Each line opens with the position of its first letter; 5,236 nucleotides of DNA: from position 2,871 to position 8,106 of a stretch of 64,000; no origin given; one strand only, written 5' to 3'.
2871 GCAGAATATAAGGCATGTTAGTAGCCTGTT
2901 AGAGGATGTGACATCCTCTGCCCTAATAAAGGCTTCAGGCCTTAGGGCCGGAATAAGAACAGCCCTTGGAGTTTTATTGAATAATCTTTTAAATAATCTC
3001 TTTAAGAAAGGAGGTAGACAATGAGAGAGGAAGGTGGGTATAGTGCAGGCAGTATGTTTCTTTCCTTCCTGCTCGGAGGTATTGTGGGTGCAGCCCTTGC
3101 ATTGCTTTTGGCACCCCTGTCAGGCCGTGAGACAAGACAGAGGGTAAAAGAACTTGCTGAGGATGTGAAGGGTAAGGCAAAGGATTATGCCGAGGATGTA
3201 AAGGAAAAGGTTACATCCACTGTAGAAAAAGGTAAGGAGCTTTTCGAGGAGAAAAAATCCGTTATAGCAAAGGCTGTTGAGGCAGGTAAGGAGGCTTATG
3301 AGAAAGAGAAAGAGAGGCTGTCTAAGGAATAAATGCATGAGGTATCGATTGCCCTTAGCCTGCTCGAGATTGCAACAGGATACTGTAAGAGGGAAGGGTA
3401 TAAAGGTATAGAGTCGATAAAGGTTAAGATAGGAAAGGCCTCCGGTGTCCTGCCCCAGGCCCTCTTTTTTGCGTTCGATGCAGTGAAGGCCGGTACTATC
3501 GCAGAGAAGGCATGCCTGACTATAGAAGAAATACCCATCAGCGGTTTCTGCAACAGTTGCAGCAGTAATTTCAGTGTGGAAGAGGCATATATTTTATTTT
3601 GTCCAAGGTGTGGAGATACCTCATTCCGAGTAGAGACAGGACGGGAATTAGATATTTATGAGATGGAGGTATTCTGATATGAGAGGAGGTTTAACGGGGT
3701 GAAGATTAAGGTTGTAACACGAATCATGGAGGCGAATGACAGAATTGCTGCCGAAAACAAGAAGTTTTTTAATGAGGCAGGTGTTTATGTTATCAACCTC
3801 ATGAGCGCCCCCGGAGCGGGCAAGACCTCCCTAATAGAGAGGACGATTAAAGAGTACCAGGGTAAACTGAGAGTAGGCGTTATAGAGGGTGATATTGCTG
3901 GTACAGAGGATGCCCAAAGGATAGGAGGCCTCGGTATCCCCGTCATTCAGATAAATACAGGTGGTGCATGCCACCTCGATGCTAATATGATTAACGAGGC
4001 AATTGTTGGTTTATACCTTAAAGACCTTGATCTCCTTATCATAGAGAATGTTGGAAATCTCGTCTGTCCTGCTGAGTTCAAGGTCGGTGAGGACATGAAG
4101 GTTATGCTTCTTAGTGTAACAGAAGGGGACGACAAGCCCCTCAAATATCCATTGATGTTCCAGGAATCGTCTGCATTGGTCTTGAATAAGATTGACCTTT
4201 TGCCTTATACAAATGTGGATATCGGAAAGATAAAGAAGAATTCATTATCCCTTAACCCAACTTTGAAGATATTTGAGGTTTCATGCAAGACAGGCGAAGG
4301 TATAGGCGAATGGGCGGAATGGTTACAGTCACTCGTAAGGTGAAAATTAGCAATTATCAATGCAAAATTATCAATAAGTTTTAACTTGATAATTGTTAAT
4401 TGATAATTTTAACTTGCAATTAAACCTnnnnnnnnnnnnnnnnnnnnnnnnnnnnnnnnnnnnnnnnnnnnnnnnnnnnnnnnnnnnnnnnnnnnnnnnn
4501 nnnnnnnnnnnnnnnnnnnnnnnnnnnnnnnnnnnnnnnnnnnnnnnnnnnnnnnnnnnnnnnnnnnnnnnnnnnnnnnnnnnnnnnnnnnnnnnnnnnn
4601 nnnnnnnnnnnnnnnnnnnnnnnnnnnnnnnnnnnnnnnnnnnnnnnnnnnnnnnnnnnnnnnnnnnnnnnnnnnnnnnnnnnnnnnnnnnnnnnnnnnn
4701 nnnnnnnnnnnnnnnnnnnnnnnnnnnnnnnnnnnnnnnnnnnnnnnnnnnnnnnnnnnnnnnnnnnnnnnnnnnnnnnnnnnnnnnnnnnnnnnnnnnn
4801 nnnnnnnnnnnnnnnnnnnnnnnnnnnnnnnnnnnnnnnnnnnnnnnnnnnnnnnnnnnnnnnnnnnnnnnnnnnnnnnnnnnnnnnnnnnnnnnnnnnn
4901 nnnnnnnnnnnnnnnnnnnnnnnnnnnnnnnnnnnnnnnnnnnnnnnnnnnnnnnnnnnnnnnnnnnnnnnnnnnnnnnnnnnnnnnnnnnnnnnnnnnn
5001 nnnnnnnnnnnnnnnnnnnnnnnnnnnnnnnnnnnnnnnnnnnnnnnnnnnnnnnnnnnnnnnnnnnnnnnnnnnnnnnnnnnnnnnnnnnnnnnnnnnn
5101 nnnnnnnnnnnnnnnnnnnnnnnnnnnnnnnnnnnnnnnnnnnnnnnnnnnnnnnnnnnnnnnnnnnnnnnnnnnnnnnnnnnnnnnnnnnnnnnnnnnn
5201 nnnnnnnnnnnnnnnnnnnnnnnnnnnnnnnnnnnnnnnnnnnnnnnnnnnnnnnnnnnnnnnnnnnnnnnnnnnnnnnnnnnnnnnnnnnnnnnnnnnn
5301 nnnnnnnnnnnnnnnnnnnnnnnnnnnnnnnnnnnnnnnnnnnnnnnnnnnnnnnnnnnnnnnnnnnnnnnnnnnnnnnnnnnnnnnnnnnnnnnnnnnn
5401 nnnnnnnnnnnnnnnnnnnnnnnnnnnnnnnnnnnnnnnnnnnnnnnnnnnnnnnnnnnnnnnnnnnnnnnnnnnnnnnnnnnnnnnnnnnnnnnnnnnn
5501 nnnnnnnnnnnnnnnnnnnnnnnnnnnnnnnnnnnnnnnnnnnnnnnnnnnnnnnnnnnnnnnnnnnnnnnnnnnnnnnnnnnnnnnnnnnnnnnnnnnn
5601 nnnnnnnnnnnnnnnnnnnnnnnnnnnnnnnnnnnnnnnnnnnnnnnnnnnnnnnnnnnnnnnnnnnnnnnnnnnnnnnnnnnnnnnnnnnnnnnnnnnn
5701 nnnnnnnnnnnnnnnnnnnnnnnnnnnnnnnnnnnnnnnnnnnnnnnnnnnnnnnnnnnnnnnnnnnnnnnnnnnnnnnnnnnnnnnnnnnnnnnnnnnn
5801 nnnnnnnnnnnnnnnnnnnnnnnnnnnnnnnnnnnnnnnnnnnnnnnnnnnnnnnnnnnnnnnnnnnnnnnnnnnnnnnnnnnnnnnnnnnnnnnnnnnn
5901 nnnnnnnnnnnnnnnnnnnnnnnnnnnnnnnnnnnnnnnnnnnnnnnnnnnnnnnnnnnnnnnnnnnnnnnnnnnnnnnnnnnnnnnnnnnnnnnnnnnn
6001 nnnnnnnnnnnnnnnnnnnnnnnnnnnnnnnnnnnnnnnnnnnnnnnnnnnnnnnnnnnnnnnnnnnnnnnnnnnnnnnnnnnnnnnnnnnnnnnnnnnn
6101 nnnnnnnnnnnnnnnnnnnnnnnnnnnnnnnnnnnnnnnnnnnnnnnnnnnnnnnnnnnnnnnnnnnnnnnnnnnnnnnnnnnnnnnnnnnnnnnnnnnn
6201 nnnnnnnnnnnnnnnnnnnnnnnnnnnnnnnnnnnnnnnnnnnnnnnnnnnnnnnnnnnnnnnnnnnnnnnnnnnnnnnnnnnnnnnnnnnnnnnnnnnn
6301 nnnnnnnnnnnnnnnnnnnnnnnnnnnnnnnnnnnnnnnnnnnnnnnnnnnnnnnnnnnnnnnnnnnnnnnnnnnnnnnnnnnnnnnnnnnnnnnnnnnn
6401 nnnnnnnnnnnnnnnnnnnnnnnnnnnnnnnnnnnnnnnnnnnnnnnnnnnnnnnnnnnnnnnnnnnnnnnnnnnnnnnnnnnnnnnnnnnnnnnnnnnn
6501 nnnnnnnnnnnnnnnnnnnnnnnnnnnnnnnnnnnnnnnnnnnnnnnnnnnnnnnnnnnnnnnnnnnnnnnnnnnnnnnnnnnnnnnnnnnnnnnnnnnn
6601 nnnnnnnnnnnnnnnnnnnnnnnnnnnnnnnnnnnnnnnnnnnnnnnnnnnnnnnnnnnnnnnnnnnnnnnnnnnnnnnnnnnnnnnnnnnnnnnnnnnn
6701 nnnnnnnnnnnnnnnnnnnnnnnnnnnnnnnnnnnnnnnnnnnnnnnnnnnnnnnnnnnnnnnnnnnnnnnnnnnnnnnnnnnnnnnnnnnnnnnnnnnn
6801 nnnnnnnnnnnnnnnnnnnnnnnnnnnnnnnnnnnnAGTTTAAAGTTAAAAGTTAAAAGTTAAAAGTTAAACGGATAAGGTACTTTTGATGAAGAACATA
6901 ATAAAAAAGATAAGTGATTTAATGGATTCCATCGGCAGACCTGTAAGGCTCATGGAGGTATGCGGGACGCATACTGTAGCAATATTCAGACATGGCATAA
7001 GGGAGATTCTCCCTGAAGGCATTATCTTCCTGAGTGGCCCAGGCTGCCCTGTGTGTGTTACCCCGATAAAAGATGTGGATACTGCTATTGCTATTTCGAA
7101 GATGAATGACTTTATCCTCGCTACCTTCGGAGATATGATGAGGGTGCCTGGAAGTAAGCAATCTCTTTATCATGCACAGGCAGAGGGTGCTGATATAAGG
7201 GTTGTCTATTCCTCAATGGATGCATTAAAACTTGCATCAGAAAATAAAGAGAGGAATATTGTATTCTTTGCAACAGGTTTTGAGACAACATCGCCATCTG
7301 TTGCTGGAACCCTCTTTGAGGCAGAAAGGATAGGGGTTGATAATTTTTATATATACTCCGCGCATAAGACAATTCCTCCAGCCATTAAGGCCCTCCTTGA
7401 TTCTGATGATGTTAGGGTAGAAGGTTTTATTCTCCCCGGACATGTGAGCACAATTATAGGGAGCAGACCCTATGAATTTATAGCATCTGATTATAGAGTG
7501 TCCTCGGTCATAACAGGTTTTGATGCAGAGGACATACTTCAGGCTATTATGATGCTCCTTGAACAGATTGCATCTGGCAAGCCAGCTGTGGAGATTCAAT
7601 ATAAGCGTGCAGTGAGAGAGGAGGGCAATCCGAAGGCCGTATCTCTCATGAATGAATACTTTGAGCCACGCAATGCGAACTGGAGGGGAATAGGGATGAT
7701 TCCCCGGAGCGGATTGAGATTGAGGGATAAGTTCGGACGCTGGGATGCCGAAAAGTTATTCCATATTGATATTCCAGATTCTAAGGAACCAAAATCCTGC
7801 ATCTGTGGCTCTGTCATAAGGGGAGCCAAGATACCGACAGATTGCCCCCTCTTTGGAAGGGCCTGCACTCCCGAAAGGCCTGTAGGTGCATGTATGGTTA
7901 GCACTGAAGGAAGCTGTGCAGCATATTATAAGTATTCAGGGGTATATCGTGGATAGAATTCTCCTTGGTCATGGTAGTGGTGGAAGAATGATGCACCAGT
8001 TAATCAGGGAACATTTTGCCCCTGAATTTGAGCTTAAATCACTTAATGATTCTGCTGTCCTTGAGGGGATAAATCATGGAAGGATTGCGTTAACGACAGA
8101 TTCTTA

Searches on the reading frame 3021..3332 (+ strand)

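Call 86: search_protein_families(library=pfam, proteins=[window:3021-3332:+], max_evalue=0.00001)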
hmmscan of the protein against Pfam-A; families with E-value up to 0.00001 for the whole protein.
window:3021-3332:+ (103 aa): 1 family
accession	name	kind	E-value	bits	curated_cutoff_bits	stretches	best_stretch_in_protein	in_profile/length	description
PF12732.12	YtxH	-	3.4e-20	72.7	37.5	1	13-80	1-68/71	YtxH-like protein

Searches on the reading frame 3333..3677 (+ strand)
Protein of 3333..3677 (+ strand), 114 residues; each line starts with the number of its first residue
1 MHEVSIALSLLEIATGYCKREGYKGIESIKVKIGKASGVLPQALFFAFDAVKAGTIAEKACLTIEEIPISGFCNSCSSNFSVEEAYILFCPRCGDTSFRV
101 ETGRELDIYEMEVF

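Call 86: search_protein_families(library=pfam, proteins=[window:3333-3677:+], max_evalue=0.00001)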
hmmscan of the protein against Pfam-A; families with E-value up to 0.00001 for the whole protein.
window:3333-3677:+ (114 aa): 1 family
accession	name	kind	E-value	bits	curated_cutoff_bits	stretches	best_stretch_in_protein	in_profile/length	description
PF01155.25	HypA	-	2.4e-30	105.2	28.9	1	1-113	1-112/112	Hydrogenase/urease nickel incorporation, metallochaperone, hypA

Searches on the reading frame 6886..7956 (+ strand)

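Call 86: search_protein_families(library=pfam, proteins=[window:6886-7956:+], max_evalue=0.00001)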
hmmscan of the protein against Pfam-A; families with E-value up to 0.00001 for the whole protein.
window:6886-7956:+ (356 aa): 1 family
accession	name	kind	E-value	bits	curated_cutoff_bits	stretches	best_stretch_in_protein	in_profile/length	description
PF01924.21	HypD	-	2e-152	507.8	25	1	2-350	3-350/351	Hydrogenase formation hypA family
